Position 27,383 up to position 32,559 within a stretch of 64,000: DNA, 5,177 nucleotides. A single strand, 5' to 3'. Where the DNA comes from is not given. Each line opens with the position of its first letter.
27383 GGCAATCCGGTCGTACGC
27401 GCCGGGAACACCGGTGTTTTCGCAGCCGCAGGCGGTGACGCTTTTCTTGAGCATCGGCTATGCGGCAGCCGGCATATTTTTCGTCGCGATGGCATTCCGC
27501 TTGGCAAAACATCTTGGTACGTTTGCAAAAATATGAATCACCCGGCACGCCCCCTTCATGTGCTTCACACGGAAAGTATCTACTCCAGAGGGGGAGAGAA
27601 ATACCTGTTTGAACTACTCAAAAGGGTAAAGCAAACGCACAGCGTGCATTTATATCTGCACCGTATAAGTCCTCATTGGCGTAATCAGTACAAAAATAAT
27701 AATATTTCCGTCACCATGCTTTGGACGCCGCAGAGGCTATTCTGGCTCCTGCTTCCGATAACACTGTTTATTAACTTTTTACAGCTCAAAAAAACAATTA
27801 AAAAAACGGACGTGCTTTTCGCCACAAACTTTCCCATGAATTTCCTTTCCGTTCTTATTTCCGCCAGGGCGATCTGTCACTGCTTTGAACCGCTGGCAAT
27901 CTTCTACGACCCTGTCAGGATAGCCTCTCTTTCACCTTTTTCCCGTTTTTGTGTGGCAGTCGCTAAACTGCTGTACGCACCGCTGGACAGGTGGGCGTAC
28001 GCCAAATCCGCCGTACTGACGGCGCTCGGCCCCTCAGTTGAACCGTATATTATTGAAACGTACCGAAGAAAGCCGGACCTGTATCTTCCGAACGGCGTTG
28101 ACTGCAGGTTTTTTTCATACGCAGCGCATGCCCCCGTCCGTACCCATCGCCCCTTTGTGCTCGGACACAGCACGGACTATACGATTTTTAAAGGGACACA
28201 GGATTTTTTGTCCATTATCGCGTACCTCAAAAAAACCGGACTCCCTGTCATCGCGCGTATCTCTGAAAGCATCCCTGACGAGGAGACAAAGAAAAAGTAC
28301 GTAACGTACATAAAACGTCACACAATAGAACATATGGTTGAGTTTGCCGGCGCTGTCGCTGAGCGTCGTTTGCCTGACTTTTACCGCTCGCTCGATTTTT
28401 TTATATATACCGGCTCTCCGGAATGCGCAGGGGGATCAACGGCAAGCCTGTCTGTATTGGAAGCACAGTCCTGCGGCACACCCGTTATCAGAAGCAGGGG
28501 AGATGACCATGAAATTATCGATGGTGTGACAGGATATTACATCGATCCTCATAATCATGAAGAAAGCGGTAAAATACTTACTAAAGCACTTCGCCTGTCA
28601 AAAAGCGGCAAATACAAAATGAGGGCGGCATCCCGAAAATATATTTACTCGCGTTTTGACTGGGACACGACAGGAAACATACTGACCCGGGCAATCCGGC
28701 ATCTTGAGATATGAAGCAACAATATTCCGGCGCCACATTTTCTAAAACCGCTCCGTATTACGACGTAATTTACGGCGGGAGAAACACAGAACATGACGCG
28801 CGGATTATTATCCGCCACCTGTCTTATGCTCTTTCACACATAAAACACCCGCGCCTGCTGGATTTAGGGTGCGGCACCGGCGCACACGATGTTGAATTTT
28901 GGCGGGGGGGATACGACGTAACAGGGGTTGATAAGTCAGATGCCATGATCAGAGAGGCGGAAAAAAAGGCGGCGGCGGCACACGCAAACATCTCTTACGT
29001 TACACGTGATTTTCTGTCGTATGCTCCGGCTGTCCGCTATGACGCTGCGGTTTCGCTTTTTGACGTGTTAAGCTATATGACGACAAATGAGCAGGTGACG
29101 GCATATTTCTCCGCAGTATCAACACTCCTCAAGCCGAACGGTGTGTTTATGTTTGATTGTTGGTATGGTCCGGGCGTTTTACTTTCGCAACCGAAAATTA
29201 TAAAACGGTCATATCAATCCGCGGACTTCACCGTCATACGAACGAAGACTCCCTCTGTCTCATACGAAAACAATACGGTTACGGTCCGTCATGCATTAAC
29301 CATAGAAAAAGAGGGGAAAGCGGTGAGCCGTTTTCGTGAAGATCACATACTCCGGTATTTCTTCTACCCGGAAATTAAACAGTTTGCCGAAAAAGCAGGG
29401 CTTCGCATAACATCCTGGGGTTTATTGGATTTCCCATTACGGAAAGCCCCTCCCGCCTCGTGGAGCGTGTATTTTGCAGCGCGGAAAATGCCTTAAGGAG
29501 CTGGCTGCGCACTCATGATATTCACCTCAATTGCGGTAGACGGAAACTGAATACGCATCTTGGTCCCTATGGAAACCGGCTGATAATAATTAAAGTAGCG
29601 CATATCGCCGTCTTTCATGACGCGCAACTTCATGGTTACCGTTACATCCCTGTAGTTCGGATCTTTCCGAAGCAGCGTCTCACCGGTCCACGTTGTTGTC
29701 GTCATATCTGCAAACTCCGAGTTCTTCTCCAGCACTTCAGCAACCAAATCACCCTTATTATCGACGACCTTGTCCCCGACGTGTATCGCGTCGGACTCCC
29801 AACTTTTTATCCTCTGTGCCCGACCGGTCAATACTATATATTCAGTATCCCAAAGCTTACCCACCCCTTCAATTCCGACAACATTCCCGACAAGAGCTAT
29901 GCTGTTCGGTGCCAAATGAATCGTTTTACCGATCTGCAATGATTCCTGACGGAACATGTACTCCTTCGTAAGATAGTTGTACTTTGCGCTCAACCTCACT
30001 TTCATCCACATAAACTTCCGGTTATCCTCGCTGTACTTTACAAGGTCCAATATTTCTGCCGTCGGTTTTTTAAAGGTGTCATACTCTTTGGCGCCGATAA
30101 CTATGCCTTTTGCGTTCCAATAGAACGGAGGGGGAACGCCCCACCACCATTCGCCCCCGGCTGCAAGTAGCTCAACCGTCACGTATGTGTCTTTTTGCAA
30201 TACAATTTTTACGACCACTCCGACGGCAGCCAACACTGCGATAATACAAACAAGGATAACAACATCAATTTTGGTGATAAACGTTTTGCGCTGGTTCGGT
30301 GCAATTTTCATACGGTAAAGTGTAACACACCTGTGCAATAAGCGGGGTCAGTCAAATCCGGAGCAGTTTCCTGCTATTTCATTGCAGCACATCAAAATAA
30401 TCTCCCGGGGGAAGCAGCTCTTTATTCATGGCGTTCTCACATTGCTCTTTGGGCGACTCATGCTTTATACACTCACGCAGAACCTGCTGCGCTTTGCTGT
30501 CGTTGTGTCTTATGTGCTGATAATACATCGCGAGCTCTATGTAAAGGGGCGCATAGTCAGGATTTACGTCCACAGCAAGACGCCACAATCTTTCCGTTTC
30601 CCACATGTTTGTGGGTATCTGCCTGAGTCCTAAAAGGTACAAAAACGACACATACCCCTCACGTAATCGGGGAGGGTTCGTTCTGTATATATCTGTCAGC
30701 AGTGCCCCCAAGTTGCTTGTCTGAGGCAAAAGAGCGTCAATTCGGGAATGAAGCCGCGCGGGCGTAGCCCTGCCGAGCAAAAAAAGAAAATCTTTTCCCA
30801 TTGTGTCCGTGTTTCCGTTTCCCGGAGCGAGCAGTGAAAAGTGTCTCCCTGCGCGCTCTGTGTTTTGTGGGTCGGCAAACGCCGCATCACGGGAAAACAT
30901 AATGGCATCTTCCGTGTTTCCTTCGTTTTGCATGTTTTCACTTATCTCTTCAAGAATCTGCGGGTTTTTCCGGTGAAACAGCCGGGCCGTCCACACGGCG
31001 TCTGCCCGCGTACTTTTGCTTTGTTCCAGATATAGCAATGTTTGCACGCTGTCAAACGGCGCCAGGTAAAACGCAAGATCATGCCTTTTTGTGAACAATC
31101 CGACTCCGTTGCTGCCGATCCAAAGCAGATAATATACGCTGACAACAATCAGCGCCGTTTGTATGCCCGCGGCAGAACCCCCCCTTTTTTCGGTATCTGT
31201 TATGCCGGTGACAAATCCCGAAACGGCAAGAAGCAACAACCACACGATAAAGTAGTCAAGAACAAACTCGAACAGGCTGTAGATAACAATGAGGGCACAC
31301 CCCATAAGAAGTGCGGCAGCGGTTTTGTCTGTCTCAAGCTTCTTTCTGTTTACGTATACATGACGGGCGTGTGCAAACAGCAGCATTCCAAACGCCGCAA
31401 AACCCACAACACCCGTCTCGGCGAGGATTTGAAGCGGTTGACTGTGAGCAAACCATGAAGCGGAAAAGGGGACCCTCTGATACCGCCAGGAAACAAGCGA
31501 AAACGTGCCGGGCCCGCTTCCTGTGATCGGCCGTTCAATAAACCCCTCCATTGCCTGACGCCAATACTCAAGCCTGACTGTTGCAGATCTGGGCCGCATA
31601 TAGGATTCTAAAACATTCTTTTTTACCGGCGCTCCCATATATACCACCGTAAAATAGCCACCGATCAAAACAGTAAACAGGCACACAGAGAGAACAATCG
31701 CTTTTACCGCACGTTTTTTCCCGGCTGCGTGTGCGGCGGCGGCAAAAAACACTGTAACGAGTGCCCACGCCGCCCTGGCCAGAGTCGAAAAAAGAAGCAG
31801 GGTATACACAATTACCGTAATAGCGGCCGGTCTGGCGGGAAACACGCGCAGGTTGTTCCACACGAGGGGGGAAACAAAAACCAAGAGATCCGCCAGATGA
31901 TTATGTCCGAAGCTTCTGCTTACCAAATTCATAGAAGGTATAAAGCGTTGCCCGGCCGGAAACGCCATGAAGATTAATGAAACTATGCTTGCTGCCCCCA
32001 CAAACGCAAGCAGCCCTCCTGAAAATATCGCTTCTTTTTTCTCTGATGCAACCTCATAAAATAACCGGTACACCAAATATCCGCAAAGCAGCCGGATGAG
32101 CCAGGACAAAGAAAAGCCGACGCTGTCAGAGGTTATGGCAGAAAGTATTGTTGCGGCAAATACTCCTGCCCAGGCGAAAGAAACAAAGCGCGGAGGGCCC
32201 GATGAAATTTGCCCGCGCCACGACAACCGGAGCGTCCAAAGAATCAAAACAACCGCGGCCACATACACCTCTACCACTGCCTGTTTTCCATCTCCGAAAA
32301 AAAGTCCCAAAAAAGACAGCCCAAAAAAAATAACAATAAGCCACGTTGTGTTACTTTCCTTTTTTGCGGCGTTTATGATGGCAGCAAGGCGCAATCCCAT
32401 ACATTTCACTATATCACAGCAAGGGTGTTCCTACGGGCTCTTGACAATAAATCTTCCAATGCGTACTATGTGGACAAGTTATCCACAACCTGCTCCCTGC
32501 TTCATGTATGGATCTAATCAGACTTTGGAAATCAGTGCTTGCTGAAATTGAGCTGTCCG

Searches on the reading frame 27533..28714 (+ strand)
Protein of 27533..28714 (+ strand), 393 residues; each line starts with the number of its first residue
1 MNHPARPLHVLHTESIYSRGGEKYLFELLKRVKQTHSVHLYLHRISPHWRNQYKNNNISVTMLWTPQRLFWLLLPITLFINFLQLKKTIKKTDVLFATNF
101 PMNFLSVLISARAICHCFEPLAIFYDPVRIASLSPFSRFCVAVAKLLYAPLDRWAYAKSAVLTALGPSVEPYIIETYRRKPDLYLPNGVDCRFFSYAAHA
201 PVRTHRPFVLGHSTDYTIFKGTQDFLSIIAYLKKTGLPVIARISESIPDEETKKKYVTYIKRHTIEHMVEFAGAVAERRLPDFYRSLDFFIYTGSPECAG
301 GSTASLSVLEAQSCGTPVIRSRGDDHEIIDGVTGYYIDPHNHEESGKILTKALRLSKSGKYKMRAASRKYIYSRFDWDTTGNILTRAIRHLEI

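Call 41: search_protein_families(library=pfam, proteins=[window:27533-28714:+], max_evalue=0.001)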
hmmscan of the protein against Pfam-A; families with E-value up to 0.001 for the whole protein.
window:27533-28714:+ (393 aa): 3 families
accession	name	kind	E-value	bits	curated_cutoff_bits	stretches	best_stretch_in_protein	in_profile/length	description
PF00534.26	Glycos_transf_1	-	9.1e-13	48.5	26.4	1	220-365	28-163/172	Glycosyl transferases group 1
PF13692.12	Glyco_trans_1_4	-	6.1e-11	43.2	27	1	254-345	47-132/142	Glycosyl transferases group 1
PF13439.12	Glyco_transf_4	-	7.1e-05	23.3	28.5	1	20-191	3-168/170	Glycosyltransferase Family 4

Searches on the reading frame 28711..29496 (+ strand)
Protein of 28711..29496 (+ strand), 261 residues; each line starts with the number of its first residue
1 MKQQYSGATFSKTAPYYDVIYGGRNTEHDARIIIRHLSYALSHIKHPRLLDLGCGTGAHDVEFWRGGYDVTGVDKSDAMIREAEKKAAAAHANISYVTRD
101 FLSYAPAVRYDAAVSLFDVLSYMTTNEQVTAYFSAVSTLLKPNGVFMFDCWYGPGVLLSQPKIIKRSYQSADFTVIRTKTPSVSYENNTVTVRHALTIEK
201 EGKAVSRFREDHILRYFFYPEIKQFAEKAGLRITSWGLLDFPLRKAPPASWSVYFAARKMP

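Call 41: search_protein_families(library=pfam, proteins=[window:28711-29496:+], max_evalue=0.001)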
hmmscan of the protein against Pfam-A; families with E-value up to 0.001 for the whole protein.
window:28711-29496:+ (261 aa): 9 families
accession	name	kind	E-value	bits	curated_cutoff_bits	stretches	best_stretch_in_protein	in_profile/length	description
PF13649.12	Methyltransf_25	-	1.3e-16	61.5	27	1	50-144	2-97/97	Methyltransferase domain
PF08242.18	Methyltransf_12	-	1.6e-11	45.2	30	1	50-146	1-98/98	Methyltransferase domain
PF13489.12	Methyltransf_23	-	2.1e-11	44.3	27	1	31-234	7-162/164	Methyltransferase domain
PF08241.18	Methyltransf_11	-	2.3e-11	44.6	21.2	1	50-148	1-95/95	Methyltransferase domain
PF13847.12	Methyltransf_31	-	3.8e-09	36.8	27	1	47-149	5-110/145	Methyltransferase domain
PF03848.20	TehB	-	1.9e-05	24.7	20.4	1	40-123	25-108/193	Tellurite resistance protein TehB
PF02353.26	CMAS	-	4.6e-05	23.3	27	0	47-150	64-166/273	Mycolic acid cyclopropane synthetase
PF05401.17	NodS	-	8.4e-05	22.9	24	1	46-149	44-145/201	Nodulation protein S (NodS)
PF05175.20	MTS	-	0.00012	22.2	23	1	29-115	19-104/170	Methyltransferase small domain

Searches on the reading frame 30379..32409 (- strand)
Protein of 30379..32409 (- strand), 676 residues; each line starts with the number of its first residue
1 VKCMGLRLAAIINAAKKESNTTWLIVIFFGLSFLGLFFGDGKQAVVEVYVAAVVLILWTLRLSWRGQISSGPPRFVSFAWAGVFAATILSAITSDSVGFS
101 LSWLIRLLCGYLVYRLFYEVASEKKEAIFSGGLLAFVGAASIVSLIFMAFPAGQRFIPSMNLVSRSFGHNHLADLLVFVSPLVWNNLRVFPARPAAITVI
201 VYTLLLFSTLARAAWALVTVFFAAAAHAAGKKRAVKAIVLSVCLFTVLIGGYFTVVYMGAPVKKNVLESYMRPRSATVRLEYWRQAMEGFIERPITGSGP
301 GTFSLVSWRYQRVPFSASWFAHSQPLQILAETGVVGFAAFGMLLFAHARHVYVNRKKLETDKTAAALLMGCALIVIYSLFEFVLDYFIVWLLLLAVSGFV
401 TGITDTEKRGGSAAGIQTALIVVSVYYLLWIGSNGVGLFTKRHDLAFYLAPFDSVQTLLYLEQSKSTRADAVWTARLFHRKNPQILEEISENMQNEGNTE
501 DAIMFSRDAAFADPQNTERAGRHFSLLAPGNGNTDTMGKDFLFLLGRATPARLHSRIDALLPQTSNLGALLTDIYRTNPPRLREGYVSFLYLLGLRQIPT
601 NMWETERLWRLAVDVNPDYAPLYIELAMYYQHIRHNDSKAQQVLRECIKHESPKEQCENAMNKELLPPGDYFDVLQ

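Call 42: search_protein_families(library=pfam, proteins=[window:30379-32409:-], max_evalue=0.001)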
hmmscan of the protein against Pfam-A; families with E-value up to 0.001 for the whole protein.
window:30379-32409:- (676 aa): 1 family
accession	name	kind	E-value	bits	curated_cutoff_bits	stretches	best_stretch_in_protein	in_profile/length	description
PF04932.20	Wzy_C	-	3.4e-17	63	31.7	1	198-340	2-148/149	O-Antigen ligase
